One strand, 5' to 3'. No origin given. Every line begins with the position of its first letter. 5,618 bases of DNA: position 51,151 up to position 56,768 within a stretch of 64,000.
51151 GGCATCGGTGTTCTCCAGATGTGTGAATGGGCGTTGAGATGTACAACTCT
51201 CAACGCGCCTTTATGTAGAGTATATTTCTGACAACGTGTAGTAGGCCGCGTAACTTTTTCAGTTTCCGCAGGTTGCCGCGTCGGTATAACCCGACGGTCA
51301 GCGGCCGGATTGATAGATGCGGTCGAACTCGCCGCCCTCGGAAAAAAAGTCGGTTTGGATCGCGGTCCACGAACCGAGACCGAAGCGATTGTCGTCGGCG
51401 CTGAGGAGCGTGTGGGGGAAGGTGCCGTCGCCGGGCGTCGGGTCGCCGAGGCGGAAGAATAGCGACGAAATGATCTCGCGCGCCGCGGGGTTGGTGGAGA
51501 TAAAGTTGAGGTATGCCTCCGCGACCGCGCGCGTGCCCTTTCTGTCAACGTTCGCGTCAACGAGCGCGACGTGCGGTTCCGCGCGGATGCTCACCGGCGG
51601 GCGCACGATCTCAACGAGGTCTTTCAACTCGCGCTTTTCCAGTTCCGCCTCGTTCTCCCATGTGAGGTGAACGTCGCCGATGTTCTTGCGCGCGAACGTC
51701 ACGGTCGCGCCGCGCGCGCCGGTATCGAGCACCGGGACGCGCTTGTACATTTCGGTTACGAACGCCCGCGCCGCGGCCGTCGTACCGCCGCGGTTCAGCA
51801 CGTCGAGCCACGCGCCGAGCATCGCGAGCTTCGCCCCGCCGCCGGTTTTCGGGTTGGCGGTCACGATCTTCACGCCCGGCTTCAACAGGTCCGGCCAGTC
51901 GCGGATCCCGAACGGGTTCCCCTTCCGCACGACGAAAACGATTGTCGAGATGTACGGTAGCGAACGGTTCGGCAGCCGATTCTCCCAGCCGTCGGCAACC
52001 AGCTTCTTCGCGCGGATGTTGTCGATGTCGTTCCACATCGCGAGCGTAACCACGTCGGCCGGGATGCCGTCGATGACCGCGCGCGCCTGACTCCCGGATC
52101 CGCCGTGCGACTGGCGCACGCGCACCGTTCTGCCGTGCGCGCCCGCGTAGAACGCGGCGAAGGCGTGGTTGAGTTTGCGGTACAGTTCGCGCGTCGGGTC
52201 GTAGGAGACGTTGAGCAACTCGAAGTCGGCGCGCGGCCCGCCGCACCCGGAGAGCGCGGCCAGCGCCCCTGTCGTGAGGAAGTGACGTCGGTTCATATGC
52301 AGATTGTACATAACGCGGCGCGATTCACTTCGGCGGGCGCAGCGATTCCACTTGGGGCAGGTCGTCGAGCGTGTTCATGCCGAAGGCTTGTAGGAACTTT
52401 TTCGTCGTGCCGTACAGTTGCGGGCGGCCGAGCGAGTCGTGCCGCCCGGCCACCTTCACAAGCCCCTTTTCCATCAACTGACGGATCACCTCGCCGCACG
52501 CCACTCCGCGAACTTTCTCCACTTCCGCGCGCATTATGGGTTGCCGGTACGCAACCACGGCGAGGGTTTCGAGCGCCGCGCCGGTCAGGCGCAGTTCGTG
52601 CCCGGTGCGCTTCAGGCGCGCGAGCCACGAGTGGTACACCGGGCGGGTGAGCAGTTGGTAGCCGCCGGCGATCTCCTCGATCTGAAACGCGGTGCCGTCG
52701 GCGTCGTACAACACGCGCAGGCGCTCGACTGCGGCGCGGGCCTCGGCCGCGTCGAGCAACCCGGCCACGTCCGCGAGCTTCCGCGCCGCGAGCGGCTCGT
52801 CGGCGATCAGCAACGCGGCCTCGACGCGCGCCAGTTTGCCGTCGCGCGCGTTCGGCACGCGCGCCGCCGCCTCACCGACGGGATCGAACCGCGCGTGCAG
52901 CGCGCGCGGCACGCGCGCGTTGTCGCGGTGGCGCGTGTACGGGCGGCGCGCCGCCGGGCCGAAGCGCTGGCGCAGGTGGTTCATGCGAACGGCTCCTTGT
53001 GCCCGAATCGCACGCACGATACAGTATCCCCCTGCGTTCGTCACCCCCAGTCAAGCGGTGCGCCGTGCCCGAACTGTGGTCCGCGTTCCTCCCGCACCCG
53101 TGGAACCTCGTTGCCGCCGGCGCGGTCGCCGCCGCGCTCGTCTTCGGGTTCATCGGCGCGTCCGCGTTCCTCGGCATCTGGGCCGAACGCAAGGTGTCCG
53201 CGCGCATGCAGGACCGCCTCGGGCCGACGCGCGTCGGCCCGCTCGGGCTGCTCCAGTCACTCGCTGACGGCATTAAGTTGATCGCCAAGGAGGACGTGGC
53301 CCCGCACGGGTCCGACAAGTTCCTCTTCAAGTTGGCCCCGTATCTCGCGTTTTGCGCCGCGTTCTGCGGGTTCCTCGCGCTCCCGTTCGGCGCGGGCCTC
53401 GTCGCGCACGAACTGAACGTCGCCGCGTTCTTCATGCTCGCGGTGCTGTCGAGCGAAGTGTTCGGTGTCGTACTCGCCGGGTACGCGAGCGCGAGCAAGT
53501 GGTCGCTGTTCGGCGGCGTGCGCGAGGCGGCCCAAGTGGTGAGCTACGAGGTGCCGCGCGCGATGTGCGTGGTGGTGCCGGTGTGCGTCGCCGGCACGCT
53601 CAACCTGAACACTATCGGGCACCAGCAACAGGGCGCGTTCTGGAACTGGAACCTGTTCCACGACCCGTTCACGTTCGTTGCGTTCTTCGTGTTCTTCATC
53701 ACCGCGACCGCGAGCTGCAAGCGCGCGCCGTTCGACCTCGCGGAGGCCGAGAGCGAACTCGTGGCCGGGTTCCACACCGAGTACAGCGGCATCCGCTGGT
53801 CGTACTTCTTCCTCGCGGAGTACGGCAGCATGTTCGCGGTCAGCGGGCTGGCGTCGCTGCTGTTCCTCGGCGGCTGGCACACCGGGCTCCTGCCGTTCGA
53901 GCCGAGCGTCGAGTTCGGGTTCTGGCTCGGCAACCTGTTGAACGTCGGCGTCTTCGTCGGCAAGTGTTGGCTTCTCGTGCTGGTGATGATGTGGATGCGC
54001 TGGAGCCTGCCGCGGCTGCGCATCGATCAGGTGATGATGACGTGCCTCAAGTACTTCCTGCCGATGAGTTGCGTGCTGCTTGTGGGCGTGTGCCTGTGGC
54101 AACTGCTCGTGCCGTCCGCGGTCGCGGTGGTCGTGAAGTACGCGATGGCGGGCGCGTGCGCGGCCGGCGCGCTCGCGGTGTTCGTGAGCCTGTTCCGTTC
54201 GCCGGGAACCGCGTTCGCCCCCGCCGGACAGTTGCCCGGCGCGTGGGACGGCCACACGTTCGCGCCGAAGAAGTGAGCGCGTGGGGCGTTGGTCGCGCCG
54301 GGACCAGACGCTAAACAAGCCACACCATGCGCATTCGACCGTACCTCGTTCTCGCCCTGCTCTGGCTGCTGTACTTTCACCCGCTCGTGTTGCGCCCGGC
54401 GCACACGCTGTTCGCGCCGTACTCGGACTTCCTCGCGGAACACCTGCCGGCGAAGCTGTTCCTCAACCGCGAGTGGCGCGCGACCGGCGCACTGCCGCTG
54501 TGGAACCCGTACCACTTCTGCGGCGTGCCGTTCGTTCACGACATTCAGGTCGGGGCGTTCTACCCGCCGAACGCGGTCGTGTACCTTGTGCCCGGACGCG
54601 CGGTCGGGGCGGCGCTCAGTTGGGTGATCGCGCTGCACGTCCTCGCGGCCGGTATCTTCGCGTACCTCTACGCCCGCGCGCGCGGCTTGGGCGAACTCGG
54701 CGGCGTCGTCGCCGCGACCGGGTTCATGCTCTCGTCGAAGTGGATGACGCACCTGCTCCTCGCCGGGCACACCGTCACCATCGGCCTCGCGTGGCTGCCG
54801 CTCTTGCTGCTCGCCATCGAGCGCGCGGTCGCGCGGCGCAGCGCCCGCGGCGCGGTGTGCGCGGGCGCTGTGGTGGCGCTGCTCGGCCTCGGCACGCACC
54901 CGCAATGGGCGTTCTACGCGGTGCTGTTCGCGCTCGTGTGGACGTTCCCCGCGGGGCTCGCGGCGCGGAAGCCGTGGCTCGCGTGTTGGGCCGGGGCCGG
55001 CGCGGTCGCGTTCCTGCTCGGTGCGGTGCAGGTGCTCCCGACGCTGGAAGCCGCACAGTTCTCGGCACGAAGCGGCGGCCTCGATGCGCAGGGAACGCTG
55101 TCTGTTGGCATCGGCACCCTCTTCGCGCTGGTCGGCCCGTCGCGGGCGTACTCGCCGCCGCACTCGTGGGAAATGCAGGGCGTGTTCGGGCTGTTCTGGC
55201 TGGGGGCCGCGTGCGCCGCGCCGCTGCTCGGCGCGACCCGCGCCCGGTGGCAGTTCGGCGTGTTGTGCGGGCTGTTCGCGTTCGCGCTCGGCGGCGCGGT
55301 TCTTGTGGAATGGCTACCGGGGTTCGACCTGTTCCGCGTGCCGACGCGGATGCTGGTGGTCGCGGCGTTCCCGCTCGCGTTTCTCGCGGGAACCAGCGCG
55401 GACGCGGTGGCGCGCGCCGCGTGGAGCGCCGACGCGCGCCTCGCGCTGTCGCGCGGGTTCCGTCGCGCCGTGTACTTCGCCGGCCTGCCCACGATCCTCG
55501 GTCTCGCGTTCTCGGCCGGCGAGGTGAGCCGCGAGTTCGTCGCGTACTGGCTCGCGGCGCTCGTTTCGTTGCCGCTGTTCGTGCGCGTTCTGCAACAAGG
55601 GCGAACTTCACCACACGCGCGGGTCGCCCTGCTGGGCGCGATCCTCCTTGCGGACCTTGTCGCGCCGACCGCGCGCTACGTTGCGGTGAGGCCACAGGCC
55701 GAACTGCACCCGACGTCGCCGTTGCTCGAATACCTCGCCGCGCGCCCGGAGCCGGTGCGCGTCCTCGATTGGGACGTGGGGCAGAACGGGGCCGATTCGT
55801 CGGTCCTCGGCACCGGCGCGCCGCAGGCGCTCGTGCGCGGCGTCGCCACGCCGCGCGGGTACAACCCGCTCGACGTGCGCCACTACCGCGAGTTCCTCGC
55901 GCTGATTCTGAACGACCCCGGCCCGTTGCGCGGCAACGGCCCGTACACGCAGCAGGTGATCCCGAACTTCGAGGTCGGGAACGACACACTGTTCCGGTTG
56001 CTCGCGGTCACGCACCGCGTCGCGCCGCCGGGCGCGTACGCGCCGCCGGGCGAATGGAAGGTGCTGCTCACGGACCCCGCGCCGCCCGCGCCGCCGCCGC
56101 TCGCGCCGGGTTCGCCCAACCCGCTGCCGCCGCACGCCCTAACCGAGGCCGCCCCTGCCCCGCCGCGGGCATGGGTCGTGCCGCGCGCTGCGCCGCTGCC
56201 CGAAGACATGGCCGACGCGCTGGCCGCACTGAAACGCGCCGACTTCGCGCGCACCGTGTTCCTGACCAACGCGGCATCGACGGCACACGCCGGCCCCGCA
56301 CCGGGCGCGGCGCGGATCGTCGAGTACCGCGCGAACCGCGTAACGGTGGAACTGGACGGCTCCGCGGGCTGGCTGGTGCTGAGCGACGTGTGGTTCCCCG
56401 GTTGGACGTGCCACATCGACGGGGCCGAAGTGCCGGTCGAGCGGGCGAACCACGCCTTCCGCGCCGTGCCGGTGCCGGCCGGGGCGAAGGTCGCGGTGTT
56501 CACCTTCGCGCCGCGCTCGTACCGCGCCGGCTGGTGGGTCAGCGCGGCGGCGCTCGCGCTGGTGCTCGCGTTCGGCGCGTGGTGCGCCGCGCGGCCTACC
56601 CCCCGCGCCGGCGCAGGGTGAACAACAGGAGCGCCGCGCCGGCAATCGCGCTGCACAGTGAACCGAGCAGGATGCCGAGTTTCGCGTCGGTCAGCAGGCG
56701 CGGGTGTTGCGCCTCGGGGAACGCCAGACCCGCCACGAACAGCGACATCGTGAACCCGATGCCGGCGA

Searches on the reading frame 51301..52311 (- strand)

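Call 67: search_protein_families(library=padloc, proteins=[window:51301-52311:-], max_evalue=0.0001)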
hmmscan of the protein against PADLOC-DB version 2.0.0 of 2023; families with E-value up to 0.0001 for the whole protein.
window:51301-52311:- (337 aa): 0 families

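Call 68: search_protein_families(library=pfam, proteins=[window:51301-52311:-], max_evalue=0.0001)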
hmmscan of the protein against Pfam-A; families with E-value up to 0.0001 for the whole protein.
window:51301-52311:- (337 aa): 2 families
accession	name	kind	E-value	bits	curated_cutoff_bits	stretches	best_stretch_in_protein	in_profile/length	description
PF13531.11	SBP_bac_11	-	1.9e-33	116.6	25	1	47-283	13-223/227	Bacterial extracellular solute-binding protein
PF01547.30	SBP_bac_1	-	3e-08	34.5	26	1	45-203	8-217/307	Bacterial extracellular solute-binding protein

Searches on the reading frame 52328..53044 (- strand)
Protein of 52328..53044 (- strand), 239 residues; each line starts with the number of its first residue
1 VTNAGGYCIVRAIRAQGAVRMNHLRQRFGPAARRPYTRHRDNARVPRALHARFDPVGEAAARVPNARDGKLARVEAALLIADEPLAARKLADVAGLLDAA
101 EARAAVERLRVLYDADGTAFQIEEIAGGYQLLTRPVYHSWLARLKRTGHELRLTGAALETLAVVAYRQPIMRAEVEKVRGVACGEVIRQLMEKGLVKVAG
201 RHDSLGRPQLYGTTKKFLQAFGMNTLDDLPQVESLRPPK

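Call 67: search_protein_families(library=padloc, proteins=[window:52328-53044:-], max_evalue=0.0001)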
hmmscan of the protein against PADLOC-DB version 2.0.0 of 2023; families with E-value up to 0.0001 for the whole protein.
window:52328-53044:- (239 aa): 0 families

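Call 68: search_protein_families(library=pfam, proteins=[window:52328-53044:-], max_evalue=0.0001)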
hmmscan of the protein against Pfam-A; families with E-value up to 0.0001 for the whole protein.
window:52328-53044:- (239 aa): 1 family
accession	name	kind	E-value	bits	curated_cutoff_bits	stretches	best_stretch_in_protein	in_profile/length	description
PF04079.22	SMC_ScpB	-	7.5e-52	175.6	27.4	1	73-231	2-159/160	Segregation and condensation complex subunit ScpB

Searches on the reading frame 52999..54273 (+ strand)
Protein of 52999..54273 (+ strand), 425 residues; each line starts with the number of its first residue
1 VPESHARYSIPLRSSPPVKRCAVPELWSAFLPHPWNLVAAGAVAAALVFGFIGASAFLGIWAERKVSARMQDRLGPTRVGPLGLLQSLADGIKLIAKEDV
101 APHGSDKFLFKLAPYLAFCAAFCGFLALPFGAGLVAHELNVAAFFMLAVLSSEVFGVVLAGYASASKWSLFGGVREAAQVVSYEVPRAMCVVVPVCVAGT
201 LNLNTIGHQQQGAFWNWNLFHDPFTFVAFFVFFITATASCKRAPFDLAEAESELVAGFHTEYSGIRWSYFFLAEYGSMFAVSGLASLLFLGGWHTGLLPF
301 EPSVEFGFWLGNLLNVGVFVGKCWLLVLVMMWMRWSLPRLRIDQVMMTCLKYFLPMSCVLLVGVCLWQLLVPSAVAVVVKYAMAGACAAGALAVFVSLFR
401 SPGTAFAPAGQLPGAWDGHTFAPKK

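Call 67: search_protein_families(library=padloc, proteins=[window:52999-54273:+], max_evalue=0.0001)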
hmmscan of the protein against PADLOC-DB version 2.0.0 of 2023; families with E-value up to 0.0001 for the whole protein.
window:52999-54273:+ (425 aa): 0 families

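Call 68: search_protein_families(library=pfam, proteins=[window:52999-54273:+], max_evalue=0.0001)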
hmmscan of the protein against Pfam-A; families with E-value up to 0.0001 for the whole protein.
window:52999-54273:+ (425 aa): 1 family
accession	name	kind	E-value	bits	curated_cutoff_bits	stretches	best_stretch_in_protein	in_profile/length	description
PF00146.26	NADHdh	-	2.8e-107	359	27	1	46-362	4-295/298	NADH dehydrogenase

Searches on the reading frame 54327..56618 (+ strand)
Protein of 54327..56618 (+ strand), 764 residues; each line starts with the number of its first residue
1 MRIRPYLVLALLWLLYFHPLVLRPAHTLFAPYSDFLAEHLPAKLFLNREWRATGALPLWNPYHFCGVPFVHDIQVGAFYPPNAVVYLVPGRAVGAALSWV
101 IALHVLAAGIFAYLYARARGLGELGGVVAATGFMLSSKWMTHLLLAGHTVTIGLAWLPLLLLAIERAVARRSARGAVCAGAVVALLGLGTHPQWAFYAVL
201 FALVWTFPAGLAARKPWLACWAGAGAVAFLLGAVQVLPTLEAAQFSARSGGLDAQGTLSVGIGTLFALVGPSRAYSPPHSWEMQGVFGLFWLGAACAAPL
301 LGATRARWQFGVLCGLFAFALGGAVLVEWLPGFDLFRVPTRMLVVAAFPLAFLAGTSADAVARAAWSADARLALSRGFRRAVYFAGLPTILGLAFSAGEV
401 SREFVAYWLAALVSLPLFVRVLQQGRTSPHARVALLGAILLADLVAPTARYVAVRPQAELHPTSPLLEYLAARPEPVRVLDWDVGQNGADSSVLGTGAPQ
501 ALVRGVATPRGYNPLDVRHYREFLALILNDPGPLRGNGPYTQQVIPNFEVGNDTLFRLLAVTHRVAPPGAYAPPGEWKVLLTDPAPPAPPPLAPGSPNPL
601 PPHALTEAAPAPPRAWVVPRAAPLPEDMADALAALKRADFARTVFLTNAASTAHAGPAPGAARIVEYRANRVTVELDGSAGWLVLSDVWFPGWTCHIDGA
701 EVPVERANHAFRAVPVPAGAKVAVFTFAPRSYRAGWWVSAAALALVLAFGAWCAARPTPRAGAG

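Call 65: search_protein_families(library=ncbifam, proteins=[window:54327-56618:+], max_evalue=0.001)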
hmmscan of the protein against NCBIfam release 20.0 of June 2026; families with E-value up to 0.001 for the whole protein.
window:54327-56618:+ (764 aa): 0 families

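Call 67: search_protein_families(library=padloc, proteins=[window:54327-56618:+], max_evalue=0.0001)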
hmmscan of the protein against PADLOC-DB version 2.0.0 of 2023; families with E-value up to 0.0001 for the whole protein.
window:54327-56618:+ (764 aa): 0 families

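Call 68: search_protein_families(library=pfam, proteins=[window:54327-56618:+], max_evalue=0.0001)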
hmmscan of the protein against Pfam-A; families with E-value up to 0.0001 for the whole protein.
window:54327-56618:+ (764 aa): 1 family
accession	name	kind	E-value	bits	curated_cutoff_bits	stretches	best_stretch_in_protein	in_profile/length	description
PF09586.16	YfhO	-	2.1e-12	46.7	28.5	1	664-739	758-835/835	Bacterial membrane protein YfhO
